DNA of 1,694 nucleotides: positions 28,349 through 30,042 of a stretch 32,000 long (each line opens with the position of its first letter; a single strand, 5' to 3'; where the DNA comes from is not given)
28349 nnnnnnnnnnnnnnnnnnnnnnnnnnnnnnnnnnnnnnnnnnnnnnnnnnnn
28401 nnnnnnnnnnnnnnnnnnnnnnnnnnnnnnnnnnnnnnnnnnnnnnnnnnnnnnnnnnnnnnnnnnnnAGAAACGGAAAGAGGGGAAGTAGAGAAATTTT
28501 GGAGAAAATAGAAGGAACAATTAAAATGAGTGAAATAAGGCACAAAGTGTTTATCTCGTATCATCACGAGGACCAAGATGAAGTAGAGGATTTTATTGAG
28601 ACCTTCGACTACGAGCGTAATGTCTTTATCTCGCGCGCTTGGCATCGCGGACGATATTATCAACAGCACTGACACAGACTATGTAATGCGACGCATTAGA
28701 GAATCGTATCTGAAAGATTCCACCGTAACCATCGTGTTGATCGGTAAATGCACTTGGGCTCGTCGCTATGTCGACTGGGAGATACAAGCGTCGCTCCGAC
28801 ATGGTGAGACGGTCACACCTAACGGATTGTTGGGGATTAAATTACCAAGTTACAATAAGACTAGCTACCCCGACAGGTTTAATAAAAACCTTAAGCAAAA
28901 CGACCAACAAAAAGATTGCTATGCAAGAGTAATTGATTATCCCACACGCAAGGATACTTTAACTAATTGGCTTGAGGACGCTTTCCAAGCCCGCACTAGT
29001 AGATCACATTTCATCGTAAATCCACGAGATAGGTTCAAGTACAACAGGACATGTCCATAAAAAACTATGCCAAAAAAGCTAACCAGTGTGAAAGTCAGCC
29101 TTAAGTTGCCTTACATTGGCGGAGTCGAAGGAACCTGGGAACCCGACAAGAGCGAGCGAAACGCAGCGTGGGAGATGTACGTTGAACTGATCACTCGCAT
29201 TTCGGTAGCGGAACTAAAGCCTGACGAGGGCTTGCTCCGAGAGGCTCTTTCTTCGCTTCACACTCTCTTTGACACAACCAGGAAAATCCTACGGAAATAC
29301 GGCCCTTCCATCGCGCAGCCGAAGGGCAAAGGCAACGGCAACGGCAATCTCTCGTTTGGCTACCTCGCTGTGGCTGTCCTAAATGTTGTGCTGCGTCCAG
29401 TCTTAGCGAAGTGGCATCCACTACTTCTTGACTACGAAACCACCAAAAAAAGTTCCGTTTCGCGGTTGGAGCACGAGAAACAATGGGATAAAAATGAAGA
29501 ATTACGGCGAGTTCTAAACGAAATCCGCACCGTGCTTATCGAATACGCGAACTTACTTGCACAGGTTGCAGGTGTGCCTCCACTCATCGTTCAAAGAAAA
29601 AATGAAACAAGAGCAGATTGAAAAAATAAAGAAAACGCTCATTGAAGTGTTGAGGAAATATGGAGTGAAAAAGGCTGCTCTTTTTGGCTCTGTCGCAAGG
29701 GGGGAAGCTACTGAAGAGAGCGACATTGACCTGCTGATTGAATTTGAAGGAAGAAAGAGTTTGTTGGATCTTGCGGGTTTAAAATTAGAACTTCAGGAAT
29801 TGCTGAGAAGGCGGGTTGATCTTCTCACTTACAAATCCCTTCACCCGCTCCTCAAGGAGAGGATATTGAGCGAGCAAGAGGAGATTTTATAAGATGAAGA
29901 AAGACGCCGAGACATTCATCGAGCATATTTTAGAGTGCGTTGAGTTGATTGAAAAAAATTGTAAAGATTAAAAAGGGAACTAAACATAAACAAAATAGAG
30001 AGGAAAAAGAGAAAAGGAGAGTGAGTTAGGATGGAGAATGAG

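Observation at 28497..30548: A/T-richer conflict-gene island inserted between cdhC and cdhD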

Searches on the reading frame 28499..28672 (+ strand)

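Call 4: search_protein_families(library=pfam, proteins=[window:28499-28672:+], max_evalue=0.01)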
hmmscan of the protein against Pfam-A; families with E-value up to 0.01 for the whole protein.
window:28499-28672:+ (57 aa): 1 family
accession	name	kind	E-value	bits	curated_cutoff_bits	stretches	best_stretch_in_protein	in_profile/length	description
PF18125.6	RlmM_FDX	-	0.0041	18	22.2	1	15-44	38-67/71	RlmM ferredoxin-like domain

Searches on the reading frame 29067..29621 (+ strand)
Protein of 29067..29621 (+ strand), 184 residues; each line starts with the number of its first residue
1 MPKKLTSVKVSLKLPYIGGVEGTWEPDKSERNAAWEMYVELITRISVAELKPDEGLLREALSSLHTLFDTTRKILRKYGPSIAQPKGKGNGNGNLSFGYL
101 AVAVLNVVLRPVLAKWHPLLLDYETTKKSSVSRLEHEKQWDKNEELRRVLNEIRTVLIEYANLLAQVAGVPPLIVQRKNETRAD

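Call 4: search_protein_families(library=pfam, proteins=[window:29067-29621:+], max_evalue=0.01)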
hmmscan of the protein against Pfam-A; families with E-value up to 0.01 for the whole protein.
window:29067-29621:+ (184 aa): 0 families

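Call 9: find_encoding_contigs(protein=window:29067-29621:+, flank=10000, max_places=6)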
Protein window:29067-29621:+ (184 aa): 2 contigs read that carry it; 2 places shown.
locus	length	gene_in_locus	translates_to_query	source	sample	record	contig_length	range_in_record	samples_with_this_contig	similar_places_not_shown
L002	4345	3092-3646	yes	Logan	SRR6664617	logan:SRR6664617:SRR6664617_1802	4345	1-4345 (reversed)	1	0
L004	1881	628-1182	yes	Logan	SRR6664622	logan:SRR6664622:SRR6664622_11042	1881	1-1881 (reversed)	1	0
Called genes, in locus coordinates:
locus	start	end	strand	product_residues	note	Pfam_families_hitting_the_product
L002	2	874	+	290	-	?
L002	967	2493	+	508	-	PF03598:CdhC, PF19436:ACS_CODH_B_C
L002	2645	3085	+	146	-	PF08937:ThsB_TIR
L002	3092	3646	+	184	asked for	-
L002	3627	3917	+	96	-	PF01909:NTP_transf_2, PF18765:Polbeta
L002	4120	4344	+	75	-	?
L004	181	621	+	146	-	PF08937:ThsB_TIR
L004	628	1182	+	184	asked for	-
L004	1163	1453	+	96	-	PF01909:NTP_transf_2, PF18765:Polbeta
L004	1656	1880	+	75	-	?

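Call 41: predict_structure(alignment_id=A2)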
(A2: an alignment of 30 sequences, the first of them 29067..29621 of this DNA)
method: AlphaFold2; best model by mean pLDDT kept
length: 184 residues; sequences in the alignment: 30
mean_pLDDT: 83.1   pTM: 0.80
mean pLDDT of the five models: 83.1, 81.7, 81.3, 80.4, 80.0
residues with pLDDT >= 90: 81; 70-90: 73; 50-70: 19; < 50: 11
segments of 3 or more residues with pLDDT < 50: 1-3, 177-184
pLDDT, mean of each block of 10 residues (from residue 1): 68 83 90 95 79 89 93 93 70 81 93 90 73 85 92 92 92 58 34
secondary structure, 60 per line:
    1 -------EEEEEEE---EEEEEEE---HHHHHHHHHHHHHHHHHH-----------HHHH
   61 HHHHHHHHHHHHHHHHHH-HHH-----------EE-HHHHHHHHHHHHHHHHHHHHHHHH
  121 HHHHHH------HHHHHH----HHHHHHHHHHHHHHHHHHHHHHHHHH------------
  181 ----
elements in order: E8-14 E18-24 H28-45 H57-78 H97-126 H133-138 H143-168

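Call 42: search_protein_representatives(protein=window:29067-29621:+)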
Query: 184 residues. Proteins with E-value up to 0.001 (for the whole library): 1124; up to 1e-10: 592; up to 1e-30: 109. The best 150 are listed.
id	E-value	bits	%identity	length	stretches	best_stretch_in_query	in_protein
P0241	3.4e-61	222.3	64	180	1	7-176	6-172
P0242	6.8e-61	221.3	60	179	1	5-179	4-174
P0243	1.1e-59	217.3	59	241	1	2-173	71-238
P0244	4.0e-59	215.6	61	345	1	4-174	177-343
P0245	8.4e-56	204.7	59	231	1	4-176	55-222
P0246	1.3e-55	204.1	58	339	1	4-174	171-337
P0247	3.2e-52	193.0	57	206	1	19-173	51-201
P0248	4.4e-52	192.6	58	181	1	18-174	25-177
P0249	4.8e-50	186.0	56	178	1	2-172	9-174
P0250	6.3e-50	185.6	55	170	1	7-177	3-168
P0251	6.4e-50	185.5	68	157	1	4-131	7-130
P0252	6.5e-50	185.5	66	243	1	32-174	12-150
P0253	8.6e-49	181.9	55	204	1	20-175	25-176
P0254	4.8e-48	179.4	53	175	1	4-181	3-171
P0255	5.9e-48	179.2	54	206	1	6-173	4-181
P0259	3.6e-45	170.1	54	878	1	15-173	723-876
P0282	5.0e-39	150.1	47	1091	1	3-173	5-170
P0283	5.0e-39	150.1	47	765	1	6-173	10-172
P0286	7.3e-39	149.5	50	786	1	3-175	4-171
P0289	2.3e-38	147.9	36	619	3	12-167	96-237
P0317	7.8e-35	136.4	36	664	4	31-165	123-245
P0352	3.5e-30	121.3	42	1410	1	3-173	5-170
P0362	2.0e-29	118.8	44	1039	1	9-171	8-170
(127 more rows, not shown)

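Call 43: search_protein_families(library=pfam, proteins=[P0244, P0246, P0259, P0282, P0283, P0286, P0352, P0362, P0289, P0317], max_evalue=0.001)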
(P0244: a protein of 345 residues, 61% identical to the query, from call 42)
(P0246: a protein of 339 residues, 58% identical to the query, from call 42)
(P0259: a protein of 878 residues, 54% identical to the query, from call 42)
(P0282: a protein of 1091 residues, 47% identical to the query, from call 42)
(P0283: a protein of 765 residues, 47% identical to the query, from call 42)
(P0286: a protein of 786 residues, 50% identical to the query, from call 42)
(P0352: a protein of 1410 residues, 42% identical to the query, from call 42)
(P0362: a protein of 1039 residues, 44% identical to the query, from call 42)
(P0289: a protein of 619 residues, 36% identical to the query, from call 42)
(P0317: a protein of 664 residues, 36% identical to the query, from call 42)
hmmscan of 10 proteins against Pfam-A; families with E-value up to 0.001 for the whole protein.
P0244 (345 aa): 2 families
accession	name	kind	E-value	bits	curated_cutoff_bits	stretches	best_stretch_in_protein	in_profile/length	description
PF13676.11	TIR_2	-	3.7e-27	95.7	28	1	4-123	1-121/122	TIR domain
PF01582.25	TIR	-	3e-07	30.8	21.3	1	13-95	15-96/179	TIR domain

P0246 (339 aa): 1 family
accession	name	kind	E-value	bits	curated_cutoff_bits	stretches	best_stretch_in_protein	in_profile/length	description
PF13676.11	TIR_2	-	3.7e-26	92.4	28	1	4-123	1-121/122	TIR domain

P0259 (878 aa): 2 families
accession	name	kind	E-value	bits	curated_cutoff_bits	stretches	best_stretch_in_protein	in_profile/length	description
PF03704.23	BTAD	-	4.1e-27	95.8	22.1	1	64-209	1-146/146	Bacterial transcriptional activator domain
PF14559.12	TPR_19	-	6.9e-06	26.7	25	1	136-187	2-53/68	Tetratricopeptide repeat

P0282 (1091 aa): 1 family
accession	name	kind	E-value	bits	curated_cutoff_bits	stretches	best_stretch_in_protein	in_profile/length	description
PF18163.6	LD_cluster2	-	1.2e-28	100.9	25.3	1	934-1064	135-264/264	SLOG cluster2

P0283 (765 aa): 1 family
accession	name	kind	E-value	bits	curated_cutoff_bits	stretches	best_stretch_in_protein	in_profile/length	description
PF00149.33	Metallophos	-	1.9e-05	25.6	21.5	1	294-471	29-190/191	Calcineurin-like phosphoesterase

P0286 (786 aa): 0 families

P0352 (1410 aa): 1 family
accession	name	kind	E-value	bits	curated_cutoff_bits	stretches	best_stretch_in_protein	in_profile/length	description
PF18163.6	LD_cluster2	-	4.2e-26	92.5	25.3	1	806-1056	6-264/264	SLOG cluster2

P0362 (1039 aa): 1 family
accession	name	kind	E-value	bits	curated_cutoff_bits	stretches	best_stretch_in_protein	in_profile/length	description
PF18163.6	LD_cluster2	-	1.8e-32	113.4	25.3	2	897-983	133-221/264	SLOG cluster2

P0289 (619 aa): 0 families

P0317 (664 aa): 0 families

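Call 45: fold_search(model_id=the predicted structure, library=pdb)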
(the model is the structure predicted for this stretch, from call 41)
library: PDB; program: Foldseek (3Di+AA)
matches with E <= 10: 353; with E <= 0.001: 0
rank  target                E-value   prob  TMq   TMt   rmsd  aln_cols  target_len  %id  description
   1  9se5                  3.5e-01  0.21  0.23  0.05  13.0       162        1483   15  Mouse otoferlin (216-1931) in the lipid-free, Ca2+-bound state, "open" conformation (class 2) (released 2025-11-05)
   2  9seg                  4.8e-01  0.12  0.19  0.05  13.2       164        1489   14  Mouse otoferlin (216-1931) in the lipid-free Ca2+-bound state, "open" conformation (class 1) (released 2025-11-05)
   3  2l6h_MODEL_1_A        5.0e-01  0.33  0.29  0.32   7.3       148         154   15  Fat domain of focal adhesion kinase tethered to LD4 motif of paxillin via GGS linker (released 2012-05-30)
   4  2lk4_MODEL_1_A        5.6e-01  0.41  0.32  0.39   7.1       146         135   12  Structural and mechanistic insights into the interaction between PAT Pyk2 and Paxillin LD motif (released 2012-10-10)
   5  9min_I                5.8e-01  0.66  0.35  0.48   8.0       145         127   12  Structure of a designed minibinder to NYESO1-A*02:01 (released 2025-08-06)
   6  2v0p_B                6.5e-01  0.09  0.19  0.17  18.6       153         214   15  The Structure of Tap42 Alpha4 Subunit (released 2007-07-17)
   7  7ohu_b                7.2e-01  0.25  0.29  0.16  11.0       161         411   11  Nog1-TAP associated immature ribosomal particles from S. cerevisiae after rpL2 expression shut down, population B (released 2021-11-03)
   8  7x8v_A                8.4e-01  0.20  0.29  0.29   9.7       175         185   14  Cooperative regulation of PBI1 and MAPKs controls WRKY45 transcription factor in rice immunity (released 2022-04-06)
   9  9dm3_MODEL_1_A        9.3e-01  0.33  0.33  0.41   6.1       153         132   14  De novo design of proteins that bind naphthalenediimides, powerful photooxidants with tunable photophysical pr (released 2025-03-05)
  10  3p90                  9.3e-01  0.07  0.16  0.14  16.0       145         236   11  Crystal Structure Analysis of H207F Mutant of Human CLIC1 (released 2010-11-03)
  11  8fkr_SR               9.8e-01  0.12  0.23  0.14   9.9       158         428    9  Human nucleolar pre-60S ribosomal subunit (State B1) (released 2023-07-12)
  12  9min_D                1.0e+00  0.51  0.35  0.48   8.3       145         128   12  Structure of a designed minibinder to NYESO1-A*02:01 (released 2025-08-06)
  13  1ya9                  1.0e+00  0.25  0.32  0.34   7.7       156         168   13  Crystal Structure of the 22kDa N-Terminal Fragment of Mouse Apolipoprotein E (released 2005-06-07)
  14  9dee                  1.0e+00  0.11  0.21  0.23  15.7       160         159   18  The designed serine hydrolase known as super (released 2025-02-19)
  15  1ktm_MODEL_1_A        1.1e+00  0.47  0.39  0.47   6.2       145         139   10  SOLUTION STRUCTURE OF FAT DOMAIN OF FOCAL ADHESION KINASE (released 2003-01-16)
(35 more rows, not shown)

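Call 59: search_dna_similar(query=window:29067-29621:+, collection=plasmids, mode=protein, max_rows=12)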
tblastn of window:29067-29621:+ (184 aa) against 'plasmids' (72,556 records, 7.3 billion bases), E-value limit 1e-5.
Records with a match: 9; places in all: 10; records where one place covers at least 80% of the query: 4.
Best place of each record, by identity: <60% 9.
By first word of the organism name: Streptomyces 4; Calothrix 1; Ruegeria 1; Photobacterium 1; Vibrio 1; Mesorhizobium 1.
By predicted mobility (MOB-suite, as given by PLSDB): non-mobilizable 8; mobilizable 1.
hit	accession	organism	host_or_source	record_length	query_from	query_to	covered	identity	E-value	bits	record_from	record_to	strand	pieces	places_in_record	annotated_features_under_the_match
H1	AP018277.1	Calothrix sp. NIES-4101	-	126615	17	170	84%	49.4%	5e-36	139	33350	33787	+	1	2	hypothetical protein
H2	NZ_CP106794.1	Streptomyces cynarae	microorganism,rhizosphere soil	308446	21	170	82%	37.3%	4e-19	91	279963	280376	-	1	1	hypothetical protein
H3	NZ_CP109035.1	Streptomyces longwoodensis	-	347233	21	163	78%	37.4%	4e-18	88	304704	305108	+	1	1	hypothetical protein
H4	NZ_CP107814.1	Streptomyces longwoodensis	-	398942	21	163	78%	37.4%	4e-18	88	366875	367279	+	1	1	hypothetical protein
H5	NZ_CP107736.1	Streptomyces longwoodensis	-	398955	21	163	78%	37.4%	4e-18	88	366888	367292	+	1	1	hypothetical protein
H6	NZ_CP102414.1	Ruegeria sp. YS9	seaweed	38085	18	170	83%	32.7%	8e-23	101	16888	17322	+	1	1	hypothetical protein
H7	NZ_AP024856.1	Photobacterium toruni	-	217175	20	173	84%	30.5%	4e-15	79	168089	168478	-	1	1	hypothetical protein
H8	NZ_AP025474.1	Vibrio cortegadensis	-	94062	29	157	70%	31.1%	7e-7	56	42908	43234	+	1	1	hypothetical protein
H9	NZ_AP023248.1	Mesorhizobium sp. 131-2-1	Lotus japonicus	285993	21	119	54%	35.4%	3e-7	57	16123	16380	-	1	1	patatin-like phospholipase family protein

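Call 60: find_related_loci(query=A2, collection=viral_contigs, flank=4000)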
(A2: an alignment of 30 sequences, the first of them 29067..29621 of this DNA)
Query A2 (184 aa) in viral_contigs; peptide patterns used: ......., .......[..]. (x = any residue, [..] = any of these).
7 stretches matched a pattern, but none encodes a relative of the query by tblastn (E <= 1e-3).

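Call 61: get_annotated_region(hit=H1, flank=4000)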
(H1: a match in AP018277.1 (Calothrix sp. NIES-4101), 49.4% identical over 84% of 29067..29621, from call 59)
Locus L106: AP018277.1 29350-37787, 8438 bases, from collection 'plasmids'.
description: Calothrix sp. NIES-4101 plasmid plasmid4 DNA, complete genome
organism: Calothrix sp. NIES-4101 (NCBI taxid 2005461)
taxonomy: Bacteria; Cyanobacteriota; Cyanophyceae; Nostocales; Calotrichaceae; Calothrix; Calothrix sp. NIES-4101
host: -; source: -; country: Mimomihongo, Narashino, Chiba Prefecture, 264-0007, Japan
typing (MOB-suite, as given by PLSDB): mobilizable; replicon rep_cluster_555; relaxase MOBP,MOBP
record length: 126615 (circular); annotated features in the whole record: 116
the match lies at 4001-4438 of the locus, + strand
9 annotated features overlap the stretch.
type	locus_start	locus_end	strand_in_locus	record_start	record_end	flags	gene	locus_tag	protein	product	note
CDS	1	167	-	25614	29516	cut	-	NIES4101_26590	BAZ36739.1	WD-40 repeat-containing protein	-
CDS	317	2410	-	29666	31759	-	-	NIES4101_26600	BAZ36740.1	hypothetical protein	-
CDS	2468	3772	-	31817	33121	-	-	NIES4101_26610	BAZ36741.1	hypothetical protein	-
CDS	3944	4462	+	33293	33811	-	-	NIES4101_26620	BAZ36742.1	hypothetical protein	-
CDS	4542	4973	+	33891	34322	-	-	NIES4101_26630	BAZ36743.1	hypothetical protein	-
CDS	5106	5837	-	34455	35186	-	-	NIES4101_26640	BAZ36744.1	chromosome partitioning protein, ParB family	-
CDS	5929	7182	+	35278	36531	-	-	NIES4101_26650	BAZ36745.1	transposase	-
CDS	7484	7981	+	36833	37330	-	-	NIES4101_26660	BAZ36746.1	hypothetical protein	-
CDS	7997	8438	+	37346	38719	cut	-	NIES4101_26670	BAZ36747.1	GUN4 domain-containing protein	-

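Call 62: get_annotated_region(hit=H6, flank=4000)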
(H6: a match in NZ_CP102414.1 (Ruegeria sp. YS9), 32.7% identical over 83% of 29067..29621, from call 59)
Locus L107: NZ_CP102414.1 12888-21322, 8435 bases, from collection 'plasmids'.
description: Ruegeria sp. YS9 plasmid unnamed3, complete sequence
organism: Ruegeria sp. YS9 (NCBI taxid 2966453)
taxonomy: Bacteria; Pseudomonadota; Alphaproteobacteria; Rhodobacterales; Roseobacteraceae; Ruegeria; Ruegeria sp. YS9
host: -; source: seaweed; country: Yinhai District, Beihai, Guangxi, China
typing (MOB-suite, as given by PLSDB): non-mobilizable; replicon rep_cluster_392; mating-pair formation MPF_T
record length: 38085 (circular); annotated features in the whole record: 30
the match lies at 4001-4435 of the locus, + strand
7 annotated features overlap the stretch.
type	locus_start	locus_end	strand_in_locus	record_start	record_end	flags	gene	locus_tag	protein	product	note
CDS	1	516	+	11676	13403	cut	-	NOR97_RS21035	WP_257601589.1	hypothetical protein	-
CDS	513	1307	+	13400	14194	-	-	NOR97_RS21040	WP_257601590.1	hypothetical protein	-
CDS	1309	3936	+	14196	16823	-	-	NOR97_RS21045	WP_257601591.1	hypothetical protein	-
CDS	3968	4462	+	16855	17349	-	-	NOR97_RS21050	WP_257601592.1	hypothetical protein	-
CDS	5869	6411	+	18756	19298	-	-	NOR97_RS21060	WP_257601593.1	hypothetical protein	-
CDS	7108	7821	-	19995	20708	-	-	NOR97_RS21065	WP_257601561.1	hypothetical protein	-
CDS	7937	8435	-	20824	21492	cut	-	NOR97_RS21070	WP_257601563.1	hypothetical protein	-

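Call 73: search_solved_structures(query=A2, max_evalue=1)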
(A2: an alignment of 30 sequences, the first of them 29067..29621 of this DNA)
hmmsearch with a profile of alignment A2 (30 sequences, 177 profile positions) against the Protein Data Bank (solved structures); distinct sequences matched with E-value up to 1: 4.
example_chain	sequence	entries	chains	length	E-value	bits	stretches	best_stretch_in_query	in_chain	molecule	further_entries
8ghx_A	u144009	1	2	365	0.37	13.7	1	9-56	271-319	Cellulase CelD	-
8ghy_A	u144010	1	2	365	0.37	13.7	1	9-56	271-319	Cellulase CelD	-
3ays_A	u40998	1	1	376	0.94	12.4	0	9-56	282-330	Endoglucanase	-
3ayr_A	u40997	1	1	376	0.94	12.4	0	9-56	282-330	Endoglucanase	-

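Call 74: fold_search(model_id=the predicted structure, library=viral)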
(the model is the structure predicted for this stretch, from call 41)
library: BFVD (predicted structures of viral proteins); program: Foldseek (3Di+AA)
matches with E <= 10: 394; with E <= 0.001: 0
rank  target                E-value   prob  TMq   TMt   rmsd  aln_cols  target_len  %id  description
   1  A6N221                3.0e-02  0.15  0.13  0.13  21.9       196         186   14  Uncharacterized protein [Microbacterium phage Min1]
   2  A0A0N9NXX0            1.6e-01  0.75  0.34  0.32  17.7       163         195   12  Uncharacterized protein [Acidianus bottle-shaped virus 2 strain ABV2]
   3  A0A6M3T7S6            2.0e-01  0.12  0.20  0.20  16.0       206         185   17  (no name in the UniProt tables at hand)
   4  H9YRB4                2.6e-01  0.15  0.19  0.07  15.4       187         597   12  (no name in the UniProt tables at hand)
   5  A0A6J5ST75            2.9e-01  0.20  0.23  0.22  11.8       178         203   16  Uncharacterized protein [uncultured Caudovirales phage]
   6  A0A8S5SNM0            3.8e-01  0.10  0.15  0.12  13.2       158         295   11  Minor capsid component [Siphoviridae sp. cteZR38]
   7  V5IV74                4.0e-01  0.11  0.20  0.20  14.9       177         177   16  (no name in the UniProt tables at hand)
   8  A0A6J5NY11            4.2e-01  0.38  0.31  0.16   8.0       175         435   12  Uncharacterized protein [uncultured Caudovirales phage]
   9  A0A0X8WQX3            4.2e-01  0.08  0.18  0.15  22.5       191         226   16  (no name in the UniProt tables at hand)
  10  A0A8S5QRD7            4.4e-01  0.51  0.38  0.30   8.6       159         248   14  Uncharacterized protein [Myoviridae sp. ctoNH1]
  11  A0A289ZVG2            4.6e-01  0.18  0.27  0.24  21.1       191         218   10  Uncharacterized protein [Serratia phage vB_SmaM_ 2050HW]
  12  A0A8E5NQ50            5.4e-01  0.16  0.22  0.17  18.5       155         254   16  (no name in the UniProt tables at hand)
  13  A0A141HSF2            6.0e-01  0.15  0.26  0.24  18.0       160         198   14  (no name in the UniProt tables at hand)
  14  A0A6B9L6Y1            6.0e-01  0.10  0.23  0.16  18.1       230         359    9  Tail assembly chaperone [Mycobacterium phage Onyinye]
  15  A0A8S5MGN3            6.3e-01  0.14  0.22  0.17  20.0       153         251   16  Uncharacterized protein [Podoviridae sp. ct1h53]
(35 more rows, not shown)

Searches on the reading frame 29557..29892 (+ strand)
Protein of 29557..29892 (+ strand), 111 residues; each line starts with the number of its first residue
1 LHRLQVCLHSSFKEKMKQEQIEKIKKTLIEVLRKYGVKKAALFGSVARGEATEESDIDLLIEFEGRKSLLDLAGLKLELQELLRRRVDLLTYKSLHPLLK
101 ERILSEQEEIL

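Call 4: search_protein_families(library=pfam, proteins=[window:29557-29892:+], max_evalue=0.01)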
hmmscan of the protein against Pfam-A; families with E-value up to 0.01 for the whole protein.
window:29557-29892:+ (111 aa): 4 families
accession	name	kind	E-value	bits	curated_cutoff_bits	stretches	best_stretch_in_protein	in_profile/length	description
PF01909.29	NTP_transf_2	-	5.1e-20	72.1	21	1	25-106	2-89/93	Nucleotidyltransferase domain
PF18765.7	Polbeta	-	1.9e-17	63.6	26.9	1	26-110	1-87/93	Polymerase beta, Nucleotidyltransferase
PF22600.2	MTPAP-like_central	-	3.1e-06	27.8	27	1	9-68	14-70/139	Poly(A) RNA polymerase, mitochondrial-like, central palm domain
PF03776.19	MinE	-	0.0051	17.2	25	0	3-35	8-39/68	Septum formation topological specificity factor MinE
